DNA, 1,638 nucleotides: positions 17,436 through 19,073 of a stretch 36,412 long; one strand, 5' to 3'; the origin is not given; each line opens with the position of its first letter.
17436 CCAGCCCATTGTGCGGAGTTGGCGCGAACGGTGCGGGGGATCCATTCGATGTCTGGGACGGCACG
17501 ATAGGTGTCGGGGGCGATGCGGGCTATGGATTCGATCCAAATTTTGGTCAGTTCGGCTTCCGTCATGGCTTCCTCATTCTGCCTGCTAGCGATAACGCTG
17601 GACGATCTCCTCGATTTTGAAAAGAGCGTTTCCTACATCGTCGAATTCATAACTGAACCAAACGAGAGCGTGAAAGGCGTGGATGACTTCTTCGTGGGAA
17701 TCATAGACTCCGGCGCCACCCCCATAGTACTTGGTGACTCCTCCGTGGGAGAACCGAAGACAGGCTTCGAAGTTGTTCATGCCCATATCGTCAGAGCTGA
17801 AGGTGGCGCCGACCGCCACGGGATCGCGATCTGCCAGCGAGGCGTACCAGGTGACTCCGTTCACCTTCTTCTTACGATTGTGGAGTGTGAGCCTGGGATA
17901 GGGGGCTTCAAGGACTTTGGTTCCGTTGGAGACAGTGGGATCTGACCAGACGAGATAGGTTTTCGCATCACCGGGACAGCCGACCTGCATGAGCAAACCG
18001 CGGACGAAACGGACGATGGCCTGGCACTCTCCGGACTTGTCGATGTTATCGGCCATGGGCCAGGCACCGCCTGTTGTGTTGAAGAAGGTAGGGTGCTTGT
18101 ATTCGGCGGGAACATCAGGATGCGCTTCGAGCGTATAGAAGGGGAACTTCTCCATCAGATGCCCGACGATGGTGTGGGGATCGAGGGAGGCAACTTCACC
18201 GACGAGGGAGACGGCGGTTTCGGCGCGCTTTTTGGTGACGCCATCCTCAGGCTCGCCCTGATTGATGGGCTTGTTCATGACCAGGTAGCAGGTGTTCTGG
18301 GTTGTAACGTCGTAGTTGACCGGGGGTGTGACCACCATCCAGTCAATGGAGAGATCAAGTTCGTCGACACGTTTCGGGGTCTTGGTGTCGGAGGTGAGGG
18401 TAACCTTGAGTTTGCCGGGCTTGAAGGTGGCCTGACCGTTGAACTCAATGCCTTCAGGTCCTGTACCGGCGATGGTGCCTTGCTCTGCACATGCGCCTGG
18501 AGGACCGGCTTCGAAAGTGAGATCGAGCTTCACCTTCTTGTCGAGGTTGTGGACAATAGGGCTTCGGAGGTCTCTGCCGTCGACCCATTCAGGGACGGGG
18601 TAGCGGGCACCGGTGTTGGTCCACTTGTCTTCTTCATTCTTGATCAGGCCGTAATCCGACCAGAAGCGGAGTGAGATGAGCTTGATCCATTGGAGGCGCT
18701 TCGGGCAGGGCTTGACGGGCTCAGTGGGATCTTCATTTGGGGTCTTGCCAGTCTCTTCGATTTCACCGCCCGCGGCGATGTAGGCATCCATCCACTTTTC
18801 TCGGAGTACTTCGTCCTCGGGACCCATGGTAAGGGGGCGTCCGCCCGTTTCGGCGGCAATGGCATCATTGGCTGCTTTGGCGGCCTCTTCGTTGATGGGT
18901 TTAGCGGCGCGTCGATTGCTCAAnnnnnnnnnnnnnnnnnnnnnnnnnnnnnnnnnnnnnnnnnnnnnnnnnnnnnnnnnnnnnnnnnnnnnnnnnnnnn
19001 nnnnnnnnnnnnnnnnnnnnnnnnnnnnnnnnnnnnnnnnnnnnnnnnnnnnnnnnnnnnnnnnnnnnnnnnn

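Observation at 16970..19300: Orphan three-gene operon (about 126 / 445 / 198 aa) with no recognisable families: the best candidate for an undescribed system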

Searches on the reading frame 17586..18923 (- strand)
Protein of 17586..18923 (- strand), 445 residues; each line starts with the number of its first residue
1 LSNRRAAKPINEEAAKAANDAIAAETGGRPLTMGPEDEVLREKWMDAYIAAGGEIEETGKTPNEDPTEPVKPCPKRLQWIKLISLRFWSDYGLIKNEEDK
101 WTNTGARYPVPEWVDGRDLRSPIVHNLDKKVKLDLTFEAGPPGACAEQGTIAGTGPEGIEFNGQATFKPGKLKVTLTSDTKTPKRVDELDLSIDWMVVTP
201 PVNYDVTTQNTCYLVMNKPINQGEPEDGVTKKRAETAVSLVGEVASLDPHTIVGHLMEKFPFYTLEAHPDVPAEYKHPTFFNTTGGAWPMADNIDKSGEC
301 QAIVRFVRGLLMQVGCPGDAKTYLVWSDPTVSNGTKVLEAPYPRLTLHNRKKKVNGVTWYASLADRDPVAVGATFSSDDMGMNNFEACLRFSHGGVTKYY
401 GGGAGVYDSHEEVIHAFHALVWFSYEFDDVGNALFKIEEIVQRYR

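Call 3: search_protein_families(library=pfam, proteins=[window:17586-18923:-], max_evalue=1)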
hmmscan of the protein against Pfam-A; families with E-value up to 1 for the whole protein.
window:17586-18923:- (445 aa): 0 families

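Call 4: search_protein_families(library=ncbifam, proteins=[window:17586-18923:-], max_evalue=1)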
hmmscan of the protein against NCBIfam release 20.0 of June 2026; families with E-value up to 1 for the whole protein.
window:17586-18923:- (445 aa): 0 families

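Call 5: search_protein_families(library=padloc, proteins=[window:17586-18923:-], max_evalue=1)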
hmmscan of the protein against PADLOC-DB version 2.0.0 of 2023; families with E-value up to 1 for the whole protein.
window:17586-18923:- (445 aa): 0 families

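Call 6: search_protein_families(library=phrogs, proteins=[window:17586-18923:-], max_evalue=1)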
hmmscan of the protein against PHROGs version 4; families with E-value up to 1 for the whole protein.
window:17586-18923:- (445 aa): 0 families

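Call 7: find_homologous_proteins(query=window:17586-18923:-, max_evalue=0.001)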
Query window:17586-18923:- (445 aa): 161 proteins with E <= 0.001 among 8000 candidates; the best 120 are listed.
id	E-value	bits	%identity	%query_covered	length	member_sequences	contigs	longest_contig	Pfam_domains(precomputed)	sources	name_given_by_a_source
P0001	1.1e-297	1005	94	100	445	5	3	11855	-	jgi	jgi:hypothetical protein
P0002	1.9e-231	787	75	100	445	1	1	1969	-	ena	-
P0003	1.2e-217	741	71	100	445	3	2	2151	-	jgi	jgi:hypothetical protein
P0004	5.0e-216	736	71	100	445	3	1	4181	-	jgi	jgi:hypothetical protein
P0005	2.8e-214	730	69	100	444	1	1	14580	-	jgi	jgi:hypothetical protein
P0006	2.2e-212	724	69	100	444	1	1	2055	-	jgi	jgi:hypothetical protein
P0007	9.6e-212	722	69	100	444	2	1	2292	-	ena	-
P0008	1.2e-211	721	70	100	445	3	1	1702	-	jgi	jgi:hypothetical protein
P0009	1.1e-190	652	63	100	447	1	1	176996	-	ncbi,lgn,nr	ncbi:MAG: hypothetical protein JST93_06205 [Acidobacteria bacterium]|nr:hypothetical protein [Acidob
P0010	6.7e-187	640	63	100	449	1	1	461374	-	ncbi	ncbi:MAG: hypothetical protein U0R19_17055 [Bryobacteraceae bacterium]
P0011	1.9e-184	632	61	100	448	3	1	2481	-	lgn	-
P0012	3.4e-181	621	61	100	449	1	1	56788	-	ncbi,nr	ncbi:MAG: hypothetical protein JNK48_27260 [Bryobacterales bacterium]|nr:hypothetical protein [Bryob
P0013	1.1e-163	563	62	89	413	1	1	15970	-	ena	-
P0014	1.9e-149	516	52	99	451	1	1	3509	-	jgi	jgi:hypothetical protein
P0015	9.7e-138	478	50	99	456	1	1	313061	-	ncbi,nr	ncbi:MAG: hypothetical protein H6975_02780 [Gammaproteobacteria bacterium]|nr:hypothetical protein [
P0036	2.1e-85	305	44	83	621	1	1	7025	-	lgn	-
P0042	4.9e-79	284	41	81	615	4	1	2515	-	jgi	jgi:hypothetical protein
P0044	1.0e-77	280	42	83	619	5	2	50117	-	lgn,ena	-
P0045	1.8e-77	279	41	83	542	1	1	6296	-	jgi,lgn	jgi:hypothetical protein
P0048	6.0e-77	277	42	79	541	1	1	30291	-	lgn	-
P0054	1.0e-75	273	40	86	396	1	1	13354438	-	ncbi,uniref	ncbi:hypothetical protein [Sorangium sp. So ce1000]|uniref:hypothetical protein n=1 Tax=Sorangium sp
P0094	4.4e-68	248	36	92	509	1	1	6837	-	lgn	-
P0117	4.6e-61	225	35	100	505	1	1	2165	-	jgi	jgi:hypothetical protein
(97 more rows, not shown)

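Call 8: search_solved_structures(query=window:17586-18923:-, max_evalue=10)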
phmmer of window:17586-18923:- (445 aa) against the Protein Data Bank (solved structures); distinct sequences matched with E-value up to 10: 2.
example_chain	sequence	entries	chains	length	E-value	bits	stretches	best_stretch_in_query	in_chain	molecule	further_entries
6bn0_A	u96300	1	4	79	0.96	11.2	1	66-92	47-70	Race-specific elicitor A4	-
5ny5_A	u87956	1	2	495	1.4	10.7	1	242-273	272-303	3,4-dihydroxybenzoate decarboxylase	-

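Call 11: find_encoding_contigs(protein=P0010, flank=6000, max_places=2)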
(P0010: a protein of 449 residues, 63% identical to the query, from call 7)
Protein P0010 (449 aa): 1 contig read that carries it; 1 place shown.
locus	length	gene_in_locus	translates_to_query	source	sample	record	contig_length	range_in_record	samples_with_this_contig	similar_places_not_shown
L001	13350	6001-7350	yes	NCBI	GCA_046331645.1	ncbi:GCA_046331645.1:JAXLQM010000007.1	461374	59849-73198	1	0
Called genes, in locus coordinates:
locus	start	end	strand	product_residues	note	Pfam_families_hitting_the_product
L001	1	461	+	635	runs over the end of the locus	PF08757:CotH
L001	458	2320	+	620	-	PF16656:Pur_ac_phosph_N, PF00149:Metallophos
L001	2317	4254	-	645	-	PF00920:ILVD_EDD_N, PF24877:ILV_EDD_C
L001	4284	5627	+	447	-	PF01408:GFO_IDH_MocA, PF19051:GFO_IDH_MocA_C2, PF02894:GFO_IDH_MocA_C (weak), PF22725:GFO_IDH_MocA_C3, PF19051:GFO_IDH_MocA_C2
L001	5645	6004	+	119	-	-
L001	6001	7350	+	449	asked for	-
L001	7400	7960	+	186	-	-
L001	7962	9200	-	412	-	PF03600:CitMHS, PF07158:MatC_N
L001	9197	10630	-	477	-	PF02913:FAD-oxidase_C (weak), PF13183:Fer4_8, PF13534:Fer4_17, PF02754:CCG (faint)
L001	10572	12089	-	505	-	PF01565:FAD_binding_4, PF02913:FAD-oxidase_C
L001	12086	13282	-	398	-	PF00155:Aminotran_1_2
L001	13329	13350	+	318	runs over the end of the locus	PF00389:2-Hacid_dh, PF02826:2-Hacid_dh_C, PF00670:AdoHcyase_NAD (weak)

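Call 12: find_encoding_contigs(protein=P0015, flank=6000, max_places=2)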
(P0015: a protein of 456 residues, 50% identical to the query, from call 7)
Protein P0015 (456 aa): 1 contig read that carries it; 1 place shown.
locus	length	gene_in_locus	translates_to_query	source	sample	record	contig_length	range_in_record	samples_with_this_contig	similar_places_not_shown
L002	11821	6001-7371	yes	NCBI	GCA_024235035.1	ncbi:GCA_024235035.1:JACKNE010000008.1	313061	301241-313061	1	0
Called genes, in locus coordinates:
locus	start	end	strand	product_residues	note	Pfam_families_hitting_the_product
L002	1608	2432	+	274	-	-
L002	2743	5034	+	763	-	PF05954:Phage_GPD, PF04717:Phage_base_V, PF22178:Gp5_trimer_C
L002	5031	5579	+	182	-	PF13503:DUF4123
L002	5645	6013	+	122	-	-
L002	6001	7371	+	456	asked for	-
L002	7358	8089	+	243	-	-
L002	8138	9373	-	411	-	PF00278:Orn_DAP_Arg_deC, PF01168:Ala_racemase_N (faint), PF02784:Orn_Arg_deC_N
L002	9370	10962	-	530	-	PF00501:AMP-binding, PF13193:AMP-binding_C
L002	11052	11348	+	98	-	PF05768:Glrx-like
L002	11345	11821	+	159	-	PF03349:Toluene_X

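Call 13: find_encoding_contigs(protein=P0054, flank=6000, max_places=2)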
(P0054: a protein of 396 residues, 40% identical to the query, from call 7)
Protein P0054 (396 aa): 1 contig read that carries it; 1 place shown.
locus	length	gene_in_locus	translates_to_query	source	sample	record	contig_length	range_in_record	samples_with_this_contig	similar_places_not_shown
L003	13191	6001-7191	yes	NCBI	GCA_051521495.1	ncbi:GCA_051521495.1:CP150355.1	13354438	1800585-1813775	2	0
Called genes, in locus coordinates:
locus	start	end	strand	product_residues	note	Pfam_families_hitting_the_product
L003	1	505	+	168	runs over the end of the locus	-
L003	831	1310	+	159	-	PF09537:DUF2383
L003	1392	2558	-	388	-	PF02771:Acyl-CoA_dh_N, PF02770:Acyl-CoA_dh_M, PF00441:Acyl-CoA_dh_1, PF08028:Acyl-CoA_dh_2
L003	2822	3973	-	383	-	-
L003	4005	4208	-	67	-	-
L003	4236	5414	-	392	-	PF00465:Fe-ADH, PF13685:Fe-ADH_2, PF25137:ADH_Fe_C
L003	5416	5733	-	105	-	PF03992:ABM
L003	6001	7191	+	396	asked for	-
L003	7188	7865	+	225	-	-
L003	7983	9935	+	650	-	PF00989:PAS (faint), PF08448:PAS_4 (faint), PF13426:PAS_9, PF08447:PAS_3, PF00512:HisKA (weak), PF02518:HATPase_c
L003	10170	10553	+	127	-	PF00072:Response_reg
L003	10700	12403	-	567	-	PF01266:DAO, PF13450:NAD_binding_8 (weak), PF16901:DAO_C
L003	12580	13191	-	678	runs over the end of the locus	PF00664:ABC_membrane, PF00005:ABC_tran, PF13304:AAA_21 (weak)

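Call 18: search_protein_families(library=pfam, alignment_id=A1, max_evalue=0.1)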
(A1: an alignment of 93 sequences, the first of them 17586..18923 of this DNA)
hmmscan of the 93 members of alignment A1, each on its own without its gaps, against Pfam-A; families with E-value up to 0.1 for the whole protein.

A. member 1, window:17586-18923:- (445 aa): 0 families

B. families by the number of members that match (of 93 scanned): 11 families
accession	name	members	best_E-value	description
PF01841.26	Transglut_core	7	0.00094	Transglutaminase-like superfamily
PF02369.22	Big_1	5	0.0024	Bacterial Ig-like domain (group 1)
PF13620.12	CarboxypepD_reg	2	2.7e-09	Carboxypeptidase regulatory-like domain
PF20661.2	SutA-RBD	2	0.017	SutA RNAP-binding domain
PF13715.12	CarbopepD_reg_2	1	2.8e-05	CarboxypepD_reg-like domain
PF17210.9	SdrD_B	1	0.0043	SdrD B-like domain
PF14344.12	DUF4397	1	0.012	Domain of unknown function (DUF4397)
PF17802.7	SpaA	1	0.02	Prealbumin-like fold domain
PF09430.16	EMC7_beta-sandw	1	0.02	ER membrane protein complex subunit 7, beta-sandwich domain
PF04957.18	RMF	1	0.055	Ribosome modulation factor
PF03332.19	PMM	1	0.061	Eukaryotic phosphomannomutase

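Call 21: find_related_loci(query=A1, collection=genome_contigs, flank=8000)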
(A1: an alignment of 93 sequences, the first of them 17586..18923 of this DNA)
Query A1 (445 aa) in genome_contigs; peptide patterns used: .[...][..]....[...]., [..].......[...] (x = any residue, [..] = any of these).
76 stretches matched a pattern; 67 encode a relative of the query (tblastn E <= 1e-3); 66 distinct loci.
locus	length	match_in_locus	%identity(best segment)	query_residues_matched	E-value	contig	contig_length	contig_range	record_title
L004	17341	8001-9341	63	1-445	0e+0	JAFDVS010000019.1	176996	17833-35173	MAG: Acidobacteria bacterium isolate SZAS-6 ACID-KAN-7__19__length-176996, whole genome shotgun sequence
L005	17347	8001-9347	63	1-445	0e+0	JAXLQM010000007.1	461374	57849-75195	MAG: Bryobacteraceae bacterium isolate STL-ACI3 C4.145.fa-7, whole genome shotgun sequence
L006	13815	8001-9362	50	5-444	4e-142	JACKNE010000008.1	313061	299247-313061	MAG: Gammaproteobacteria bacterium isolate HK-STAS-PROT-136 HK-STAS-PROT-136_8, whole genome shotgun sequence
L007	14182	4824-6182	48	5-444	1e-137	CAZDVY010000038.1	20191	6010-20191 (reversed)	MAG TPA_asm: uncultured Candidatus Competibacteraceae bacterium isolate SRP329715_co1_354 genome assembly, contig: NODE_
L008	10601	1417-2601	44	59-445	9e-97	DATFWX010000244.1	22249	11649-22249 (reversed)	MAG TPA_asm: Polyangia bacterium isolate SMAG_U9502 k141_901067, whole genome shotgun sequence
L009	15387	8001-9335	94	1-445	0e+0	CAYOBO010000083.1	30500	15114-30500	MAG TPA_asm: uncultured Candidatus Solibacter sp. isolate SRP290908_co2_360 genome assembly, contig: NODE_1831_length_30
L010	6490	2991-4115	42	80-444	3e-85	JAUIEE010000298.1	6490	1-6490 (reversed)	MAG: bacterium isolate 8_bin.21 NODE_10393_length_6490_cov_0.951438, whole genome shotgun sequence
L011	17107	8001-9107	41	82-444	5e-83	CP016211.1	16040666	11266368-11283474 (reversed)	Minicystis rosea strain DSM 24000 chromosome, complete genome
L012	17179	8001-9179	39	60-445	6e-81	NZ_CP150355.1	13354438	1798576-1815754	Sorangium sp. So ce1000 chromosome, complete genome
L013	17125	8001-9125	40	80-445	3e-80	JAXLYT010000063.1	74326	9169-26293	MAG: Byssovorax sp. isolate STL-MYX20 C2.183.fa-63, whole genome shotgun sequence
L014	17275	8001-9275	38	29-445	3e-80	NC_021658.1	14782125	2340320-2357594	Sorangium cellulosum So0157-2, complete sequence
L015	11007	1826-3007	39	59-445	3e-79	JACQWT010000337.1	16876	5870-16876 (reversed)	MAG: Deltaproteobacteria bacterium isolate NC_groundwater_1496_Pr4_B-0.1um_72_3 SR1-18-B1_scaffold_342281, whole genome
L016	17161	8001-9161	38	68-441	9e-79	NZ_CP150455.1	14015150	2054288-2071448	Sorangium sp. So ce131 chromosome, complete genome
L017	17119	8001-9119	39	80-445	1e-78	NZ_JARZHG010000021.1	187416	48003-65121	Polyangium sp. y55x31 NODE_21_length_187416_cov_17.909114, whole genome shotgun sequence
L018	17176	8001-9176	39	60-445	2e-77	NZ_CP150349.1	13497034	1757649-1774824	Sorangium sp. So ce726 chromosome, complete genome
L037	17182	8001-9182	37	73-444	9e-66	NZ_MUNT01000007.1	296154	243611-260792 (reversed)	Rhodanobacter sp. C03 NODE_5_length_296154_cov_16.7409_ID_9, whole genome shotgun sequence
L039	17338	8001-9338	35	1-423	1e-60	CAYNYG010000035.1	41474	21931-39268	MAG TPA_asm: uncultured Planctomycetales bacterium isolate SRP329715_co1_410 genome assembly, contig: NODE_1215_length_4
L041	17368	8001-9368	35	1-433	7e-62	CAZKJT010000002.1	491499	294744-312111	MAG TPA_asm: uncultured Planctomycetales bacterium isolate binchicken_co179_117 genome assembly, contig: NODE_50_length_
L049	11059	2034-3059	31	80-405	2e-35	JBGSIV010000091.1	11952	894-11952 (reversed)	MAG: Candidatus Zixiibacteriota bacterium isolate JTS-AC140 k141_2008145, whole genome shotgun sequence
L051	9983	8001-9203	24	65-411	1e-28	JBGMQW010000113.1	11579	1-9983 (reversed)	MAG: Thiohalomonadales bacterium isolate N04_metabat2_bin.65 NODE_2646_length_11579_cov_5.486637, whole genome shotgun s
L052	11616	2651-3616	29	80-422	5e-28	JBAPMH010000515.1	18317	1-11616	MAG: Chthoniobacterales bacterium isolate MFD03584_ilm_asm_bin2 k127_62202, whole genome shotgun sequence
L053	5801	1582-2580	29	66-422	9e-27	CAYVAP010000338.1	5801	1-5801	MAG TPA_asm: uncultured Bacteroidia bacterium isolate SRP141376_co5_78 genome assembly, contig: NODE_32341_length_5801_c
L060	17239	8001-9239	39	5-437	2e-77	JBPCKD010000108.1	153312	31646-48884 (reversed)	MAG: Pyrinomonadaceae bacterium isolate TH_ant_mag_43 S1Ck127_1168515_flag_0_multi_14.5427_len_153312, whole genome shot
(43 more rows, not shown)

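Call 22: predict_structure(alignment_id=A1)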
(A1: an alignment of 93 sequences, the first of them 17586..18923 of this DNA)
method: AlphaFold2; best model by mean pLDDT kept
length: 445 residues; sequences in the alignment: 93
mean_pLDDT: 95.4   pTM: 0.81
mean pLDDT of the five models: 95.4, 95.0, 94.5, 94.5, 94.4
residues with pLDDT >= 90: 418; 70-90: 13; 50-70: 11; < 50: 3
segments of 3 or more residues with pLDDT < 50: none
pLDDT, mean of each block of 10 residues (from residue 1): 86 97 95 93 96 86 53 87 97 96 97 95 98 98 96 97 98 98 98 98 97 98 97 98 98 98 94 98 97 97 98 98 98 98 96 98 97 96 97 98 97 98 97 97 96
secondary structure, 60 per line:
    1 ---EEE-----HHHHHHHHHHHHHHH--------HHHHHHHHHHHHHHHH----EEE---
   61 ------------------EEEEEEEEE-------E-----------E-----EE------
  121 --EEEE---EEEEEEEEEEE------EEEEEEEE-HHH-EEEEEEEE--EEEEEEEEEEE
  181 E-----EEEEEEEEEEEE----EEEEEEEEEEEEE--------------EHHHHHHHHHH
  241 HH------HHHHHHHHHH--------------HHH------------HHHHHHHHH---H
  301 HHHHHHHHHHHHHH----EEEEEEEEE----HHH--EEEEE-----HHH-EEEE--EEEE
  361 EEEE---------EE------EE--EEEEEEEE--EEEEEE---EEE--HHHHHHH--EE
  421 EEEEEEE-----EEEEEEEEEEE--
elements in order: E4-6 H12-26 H35-50 E55-57 E79-87 E123-126 E130-140 E147-154 E160-167 E170-181 E187-198 E203-215 H231-242 H249-258 H288-296 H300-314 E319-327 E337-341 E351-354 E357-364 E386-393 E396-401 E405-407 H410-416 E419-427 E433-443
